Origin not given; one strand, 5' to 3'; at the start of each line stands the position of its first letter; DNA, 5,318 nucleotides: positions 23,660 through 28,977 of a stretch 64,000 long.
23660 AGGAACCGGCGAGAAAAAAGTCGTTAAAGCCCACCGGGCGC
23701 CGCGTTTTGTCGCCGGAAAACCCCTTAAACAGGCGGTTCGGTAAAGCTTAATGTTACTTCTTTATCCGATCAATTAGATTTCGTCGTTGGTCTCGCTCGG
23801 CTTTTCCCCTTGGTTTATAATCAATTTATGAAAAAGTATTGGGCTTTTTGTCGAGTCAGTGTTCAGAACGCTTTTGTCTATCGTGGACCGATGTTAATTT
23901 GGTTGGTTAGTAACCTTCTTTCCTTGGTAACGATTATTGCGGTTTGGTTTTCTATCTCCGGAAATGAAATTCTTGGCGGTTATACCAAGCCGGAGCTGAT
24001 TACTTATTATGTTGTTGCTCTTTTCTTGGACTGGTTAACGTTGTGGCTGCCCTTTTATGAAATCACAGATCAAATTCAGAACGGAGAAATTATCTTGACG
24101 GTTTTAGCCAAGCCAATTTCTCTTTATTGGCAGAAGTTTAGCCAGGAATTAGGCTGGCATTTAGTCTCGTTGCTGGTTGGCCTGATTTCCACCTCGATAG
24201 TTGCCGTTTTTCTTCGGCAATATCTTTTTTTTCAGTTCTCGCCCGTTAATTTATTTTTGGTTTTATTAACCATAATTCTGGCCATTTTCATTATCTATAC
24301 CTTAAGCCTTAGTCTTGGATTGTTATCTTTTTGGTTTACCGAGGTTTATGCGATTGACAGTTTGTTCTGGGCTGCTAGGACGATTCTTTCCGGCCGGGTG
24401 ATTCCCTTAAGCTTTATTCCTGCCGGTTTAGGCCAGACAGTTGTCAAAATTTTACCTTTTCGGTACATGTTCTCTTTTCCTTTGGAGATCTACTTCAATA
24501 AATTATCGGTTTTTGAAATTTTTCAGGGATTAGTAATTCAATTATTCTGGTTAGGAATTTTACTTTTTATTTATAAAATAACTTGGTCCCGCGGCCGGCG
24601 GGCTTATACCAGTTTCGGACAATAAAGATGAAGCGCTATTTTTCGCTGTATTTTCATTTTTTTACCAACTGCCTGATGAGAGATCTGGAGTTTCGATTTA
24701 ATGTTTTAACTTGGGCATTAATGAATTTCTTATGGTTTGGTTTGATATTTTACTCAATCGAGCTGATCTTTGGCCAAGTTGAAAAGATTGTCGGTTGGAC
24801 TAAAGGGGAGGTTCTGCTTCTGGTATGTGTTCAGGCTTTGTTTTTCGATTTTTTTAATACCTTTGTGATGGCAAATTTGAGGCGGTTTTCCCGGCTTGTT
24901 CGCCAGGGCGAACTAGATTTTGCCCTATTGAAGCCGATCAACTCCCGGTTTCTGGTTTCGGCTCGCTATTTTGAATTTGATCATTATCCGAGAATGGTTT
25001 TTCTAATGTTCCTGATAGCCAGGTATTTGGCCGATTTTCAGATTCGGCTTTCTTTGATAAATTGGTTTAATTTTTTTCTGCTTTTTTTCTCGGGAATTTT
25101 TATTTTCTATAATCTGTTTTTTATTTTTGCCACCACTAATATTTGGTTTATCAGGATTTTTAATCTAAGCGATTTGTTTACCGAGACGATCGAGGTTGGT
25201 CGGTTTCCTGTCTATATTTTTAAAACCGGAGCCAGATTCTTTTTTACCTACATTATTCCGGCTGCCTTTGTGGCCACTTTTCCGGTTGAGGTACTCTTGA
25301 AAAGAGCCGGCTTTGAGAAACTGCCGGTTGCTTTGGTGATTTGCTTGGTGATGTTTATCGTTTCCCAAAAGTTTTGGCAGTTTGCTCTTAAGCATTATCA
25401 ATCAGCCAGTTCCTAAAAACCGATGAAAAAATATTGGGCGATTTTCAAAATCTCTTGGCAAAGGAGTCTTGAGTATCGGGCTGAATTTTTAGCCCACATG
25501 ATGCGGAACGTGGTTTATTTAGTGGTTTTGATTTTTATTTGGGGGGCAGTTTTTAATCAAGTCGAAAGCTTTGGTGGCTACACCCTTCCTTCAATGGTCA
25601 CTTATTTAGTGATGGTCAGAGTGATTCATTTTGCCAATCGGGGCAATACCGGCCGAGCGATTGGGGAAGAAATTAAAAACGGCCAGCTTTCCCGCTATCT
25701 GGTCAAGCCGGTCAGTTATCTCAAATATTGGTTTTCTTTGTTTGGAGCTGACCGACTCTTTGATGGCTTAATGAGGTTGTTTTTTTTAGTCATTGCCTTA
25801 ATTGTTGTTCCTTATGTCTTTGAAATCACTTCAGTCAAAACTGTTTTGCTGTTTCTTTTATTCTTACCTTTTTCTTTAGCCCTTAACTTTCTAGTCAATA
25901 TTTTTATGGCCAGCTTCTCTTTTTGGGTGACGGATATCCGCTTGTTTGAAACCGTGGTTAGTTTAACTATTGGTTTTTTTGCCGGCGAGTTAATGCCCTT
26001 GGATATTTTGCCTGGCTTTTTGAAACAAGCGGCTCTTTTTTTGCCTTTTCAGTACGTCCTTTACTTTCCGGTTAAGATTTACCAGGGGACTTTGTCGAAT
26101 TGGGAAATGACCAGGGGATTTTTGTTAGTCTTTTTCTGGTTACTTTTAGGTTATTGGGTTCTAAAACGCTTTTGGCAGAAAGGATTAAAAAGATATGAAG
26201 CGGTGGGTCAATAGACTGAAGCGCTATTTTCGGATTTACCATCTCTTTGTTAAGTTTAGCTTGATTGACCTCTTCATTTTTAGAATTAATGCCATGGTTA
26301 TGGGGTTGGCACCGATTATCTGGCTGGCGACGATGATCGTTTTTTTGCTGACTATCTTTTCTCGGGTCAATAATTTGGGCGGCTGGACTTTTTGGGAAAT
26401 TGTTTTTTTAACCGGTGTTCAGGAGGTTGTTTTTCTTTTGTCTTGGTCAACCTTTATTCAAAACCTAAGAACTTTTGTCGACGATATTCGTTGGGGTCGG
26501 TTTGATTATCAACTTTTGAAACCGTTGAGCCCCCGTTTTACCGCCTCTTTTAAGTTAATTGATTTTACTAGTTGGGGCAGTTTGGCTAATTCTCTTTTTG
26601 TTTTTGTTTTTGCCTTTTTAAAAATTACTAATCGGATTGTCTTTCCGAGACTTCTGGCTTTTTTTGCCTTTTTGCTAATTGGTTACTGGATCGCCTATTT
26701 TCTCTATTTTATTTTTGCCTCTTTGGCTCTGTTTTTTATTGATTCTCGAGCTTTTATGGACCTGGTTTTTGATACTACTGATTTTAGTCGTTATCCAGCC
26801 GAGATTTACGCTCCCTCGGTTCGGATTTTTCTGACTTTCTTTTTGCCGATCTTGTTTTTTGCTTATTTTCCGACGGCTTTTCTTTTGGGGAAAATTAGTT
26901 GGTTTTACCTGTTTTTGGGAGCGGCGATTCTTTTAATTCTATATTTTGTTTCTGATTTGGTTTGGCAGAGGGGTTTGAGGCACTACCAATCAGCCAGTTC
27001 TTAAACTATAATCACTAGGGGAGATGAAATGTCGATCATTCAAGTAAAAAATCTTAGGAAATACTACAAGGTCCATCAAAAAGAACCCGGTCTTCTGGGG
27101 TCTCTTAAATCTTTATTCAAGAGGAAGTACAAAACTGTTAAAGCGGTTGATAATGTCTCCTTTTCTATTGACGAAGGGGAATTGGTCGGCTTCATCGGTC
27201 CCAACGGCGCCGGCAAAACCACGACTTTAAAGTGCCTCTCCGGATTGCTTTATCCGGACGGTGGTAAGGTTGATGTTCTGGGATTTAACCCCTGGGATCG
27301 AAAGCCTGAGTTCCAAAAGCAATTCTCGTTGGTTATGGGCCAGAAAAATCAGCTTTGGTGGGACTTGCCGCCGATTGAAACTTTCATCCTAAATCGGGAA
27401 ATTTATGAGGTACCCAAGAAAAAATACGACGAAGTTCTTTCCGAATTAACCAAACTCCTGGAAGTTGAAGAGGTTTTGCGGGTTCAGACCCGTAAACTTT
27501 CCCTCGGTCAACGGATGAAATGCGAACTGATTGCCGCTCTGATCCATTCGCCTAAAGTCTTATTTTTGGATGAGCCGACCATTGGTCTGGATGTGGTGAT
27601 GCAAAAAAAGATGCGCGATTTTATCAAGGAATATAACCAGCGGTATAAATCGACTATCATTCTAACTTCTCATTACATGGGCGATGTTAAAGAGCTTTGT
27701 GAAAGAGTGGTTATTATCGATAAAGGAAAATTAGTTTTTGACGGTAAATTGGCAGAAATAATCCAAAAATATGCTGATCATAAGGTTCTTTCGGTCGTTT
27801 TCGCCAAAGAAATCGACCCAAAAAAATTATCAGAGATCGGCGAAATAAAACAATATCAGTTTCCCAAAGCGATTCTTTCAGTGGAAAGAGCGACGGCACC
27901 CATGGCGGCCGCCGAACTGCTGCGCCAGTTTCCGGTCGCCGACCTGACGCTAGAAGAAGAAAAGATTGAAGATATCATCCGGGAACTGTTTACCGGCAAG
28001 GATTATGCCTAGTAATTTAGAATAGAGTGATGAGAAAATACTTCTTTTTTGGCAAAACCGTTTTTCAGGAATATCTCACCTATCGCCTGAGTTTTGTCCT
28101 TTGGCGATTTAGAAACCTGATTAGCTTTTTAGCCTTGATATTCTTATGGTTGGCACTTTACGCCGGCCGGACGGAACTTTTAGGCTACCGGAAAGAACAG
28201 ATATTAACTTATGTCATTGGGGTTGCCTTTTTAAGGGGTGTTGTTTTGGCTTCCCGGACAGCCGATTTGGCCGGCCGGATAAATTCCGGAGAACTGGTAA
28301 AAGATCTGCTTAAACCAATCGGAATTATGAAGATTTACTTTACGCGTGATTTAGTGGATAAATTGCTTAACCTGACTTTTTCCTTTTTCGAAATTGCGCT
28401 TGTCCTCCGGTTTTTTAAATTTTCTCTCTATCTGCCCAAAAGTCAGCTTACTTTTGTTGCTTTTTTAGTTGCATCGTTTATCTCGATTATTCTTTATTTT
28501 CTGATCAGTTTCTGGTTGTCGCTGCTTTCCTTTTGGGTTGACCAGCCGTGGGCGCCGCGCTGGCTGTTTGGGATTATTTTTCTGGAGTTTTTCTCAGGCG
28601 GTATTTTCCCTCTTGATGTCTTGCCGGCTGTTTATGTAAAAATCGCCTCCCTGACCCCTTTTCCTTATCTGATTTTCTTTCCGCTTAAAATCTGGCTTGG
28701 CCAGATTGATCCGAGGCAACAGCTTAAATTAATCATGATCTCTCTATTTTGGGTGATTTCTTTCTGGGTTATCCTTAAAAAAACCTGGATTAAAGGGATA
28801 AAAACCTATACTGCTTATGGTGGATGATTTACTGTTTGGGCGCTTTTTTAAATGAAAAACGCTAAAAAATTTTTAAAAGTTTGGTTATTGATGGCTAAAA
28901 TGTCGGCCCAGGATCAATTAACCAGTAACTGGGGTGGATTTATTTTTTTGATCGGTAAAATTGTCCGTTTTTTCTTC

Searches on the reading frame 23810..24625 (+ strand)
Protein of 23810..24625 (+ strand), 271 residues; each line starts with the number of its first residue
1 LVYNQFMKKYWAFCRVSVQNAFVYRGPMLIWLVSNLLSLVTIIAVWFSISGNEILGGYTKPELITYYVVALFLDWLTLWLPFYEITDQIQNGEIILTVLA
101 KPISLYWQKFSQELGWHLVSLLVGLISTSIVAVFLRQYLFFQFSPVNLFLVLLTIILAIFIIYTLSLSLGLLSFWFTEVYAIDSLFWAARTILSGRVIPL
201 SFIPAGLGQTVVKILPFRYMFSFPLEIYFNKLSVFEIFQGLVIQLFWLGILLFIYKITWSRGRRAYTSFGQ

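Call 74: search_protein_families(library=pfam, proteins=[window:23810-24625:+], max_evalue=0.01)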
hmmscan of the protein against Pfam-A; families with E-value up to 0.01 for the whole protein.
window:23810-24625:+ (271 aa): 1 family
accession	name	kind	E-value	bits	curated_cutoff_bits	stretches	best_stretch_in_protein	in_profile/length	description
PF06182.17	ABC2_membrane_6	-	1.9e-17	64.3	22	1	39-270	11-229/229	ABC-2 family transporter protein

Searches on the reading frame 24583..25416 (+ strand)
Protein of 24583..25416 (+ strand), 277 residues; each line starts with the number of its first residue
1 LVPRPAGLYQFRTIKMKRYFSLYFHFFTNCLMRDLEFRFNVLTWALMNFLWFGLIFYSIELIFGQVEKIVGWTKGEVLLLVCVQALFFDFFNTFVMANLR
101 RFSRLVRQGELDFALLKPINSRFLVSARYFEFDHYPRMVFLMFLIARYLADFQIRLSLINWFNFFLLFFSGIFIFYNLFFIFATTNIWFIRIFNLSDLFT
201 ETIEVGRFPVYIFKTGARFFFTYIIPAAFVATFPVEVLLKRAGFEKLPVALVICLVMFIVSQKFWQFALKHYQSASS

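Call 74: search_protein_families(library=pfam, proteins=[window:24583-25416:+], max_evalue=0.01)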
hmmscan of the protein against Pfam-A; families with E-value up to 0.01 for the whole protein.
window:24583-25416:+ (277 aa): 1 family
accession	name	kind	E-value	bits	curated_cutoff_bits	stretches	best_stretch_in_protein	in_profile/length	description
PF06182.17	ABC2_membrane_6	-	1.7e-50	172.4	22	1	50-276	2-229/229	ABC-2 family transporter protein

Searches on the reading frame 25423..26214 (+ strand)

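Call 74: search_protein_families(library=pfam, proteins=[window:25423-26214:+], max_evalue=0.01)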
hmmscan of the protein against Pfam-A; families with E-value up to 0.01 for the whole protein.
window:25423-26214:+ (263 aa): 3 families
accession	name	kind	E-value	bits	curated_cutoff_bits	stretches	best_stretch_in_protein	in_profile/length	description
PF06182.17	ABC2_membrane_6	-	2.9e-29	102.9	22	1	31-262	2-229/229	ABC-2 family transporter protein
PF12698.13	ABC2_membrane_3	-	1.2e-10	41.5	31.6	1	43-242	153-340/347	ABC-2 family transporter protein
PF01061.29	ABC2_membrane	-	0.00067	19.7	26.9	1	4-213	3-203/211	ABC-2 type transporter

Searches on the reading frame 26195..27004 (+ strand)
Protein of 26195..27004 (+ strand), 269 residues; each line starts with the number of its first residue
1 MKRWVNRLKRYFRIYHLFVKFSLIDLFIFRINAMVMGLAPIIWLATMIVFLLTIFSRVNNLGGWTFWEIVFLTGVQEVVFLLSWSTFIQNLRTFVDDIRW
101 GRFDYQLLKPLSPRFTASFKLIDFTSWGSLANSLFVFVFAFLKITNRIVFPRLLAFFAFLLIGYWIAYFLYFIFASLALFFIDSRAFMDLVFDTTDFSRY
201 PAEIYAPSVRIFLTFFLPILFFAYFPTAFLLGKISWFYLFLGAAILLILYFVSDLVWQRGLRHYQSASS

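Call 74: search_protein_families(library=pfam, proteins=[window:26195-27004:+], max_evalue=0.01)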
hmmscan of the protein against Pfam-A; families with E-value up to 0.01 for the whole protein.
window:26195-27004:+ (269 aa): 1 family
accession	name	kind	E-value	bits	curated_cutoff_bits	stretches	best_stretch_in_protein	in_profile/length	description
PF06182.17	ABC2_membrane_6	-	8.3e-43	147.2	22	1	41-268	1-229/229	ABC-2 family transporter protein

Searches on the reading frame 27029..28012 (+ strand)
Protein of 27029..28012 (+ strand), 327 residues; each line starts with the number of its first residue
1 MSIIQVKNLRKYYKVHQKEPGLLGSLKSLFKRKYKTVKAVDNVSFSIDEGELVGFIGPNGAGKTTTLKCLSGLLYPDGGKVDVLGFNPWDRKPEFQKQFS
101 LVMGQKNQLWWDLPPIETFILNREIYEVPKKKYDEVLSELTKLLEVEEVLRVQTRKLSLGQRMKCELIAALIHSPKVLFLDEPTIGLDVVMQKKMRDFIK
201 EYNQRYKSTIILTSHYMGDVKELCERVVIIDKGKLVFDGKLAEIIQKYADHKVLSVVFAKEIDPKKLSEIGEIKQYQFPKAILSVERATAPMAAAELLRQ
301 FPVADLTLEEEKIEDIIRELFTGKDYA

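Call 74: search_protein_families(library=pfam, proteins=[window:27029-28012:+], max_evalue=0.01)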
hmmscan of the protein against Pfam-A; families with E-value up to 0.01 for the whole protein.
window:27029-28012:+ (327 aa): 7 families
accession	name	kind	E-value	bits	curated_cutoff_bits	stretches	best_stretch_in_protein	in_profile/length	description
PF00005.33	ABC_tran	-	5.3e-26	92.3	25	1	41-184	2-136/137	ABC transporter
PF13304.12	AAA_21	-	1.8e-14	54.9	27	2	150-215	231-298/304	AAA domain, putative AbiEii toxin, Type IV TA system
PF13175.12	AAA_15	-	0.00017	21.8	32.1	0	42-73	16-46/374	AAA ATPase domain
PF13476.12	AAA_23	-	0.00067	20.8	27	1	47-77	17-46/201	AAA domain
PF13555.12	AAA_29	-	0.0044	17.2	27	1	41-78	13-50/61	P-loop containing region of AAA domain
PF13514.12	AAA_27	-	0.0081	16.2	22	0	43-75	19-51/206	AAA domain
PF03215.21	Rad17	-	0.0098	16.3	23.8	0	30-119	24-109/186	Rad17 P-loop domain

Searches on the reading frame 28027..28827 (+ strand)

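Call 74: search_protein_families(library=pfam, proteins=[window:28027-28827:+], max_evalue=0.01)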
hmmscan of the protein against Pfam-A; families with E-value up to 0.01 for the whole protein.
window:28027-28827:+ (266 aa): 1 family
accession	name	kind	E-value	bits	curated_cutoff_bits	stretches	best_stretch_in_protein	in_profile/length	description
PF06182.17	ABC2_membrane_6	-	8.7e-18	65.4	22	1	32-265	2-229/229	ABC-2 family transporter protein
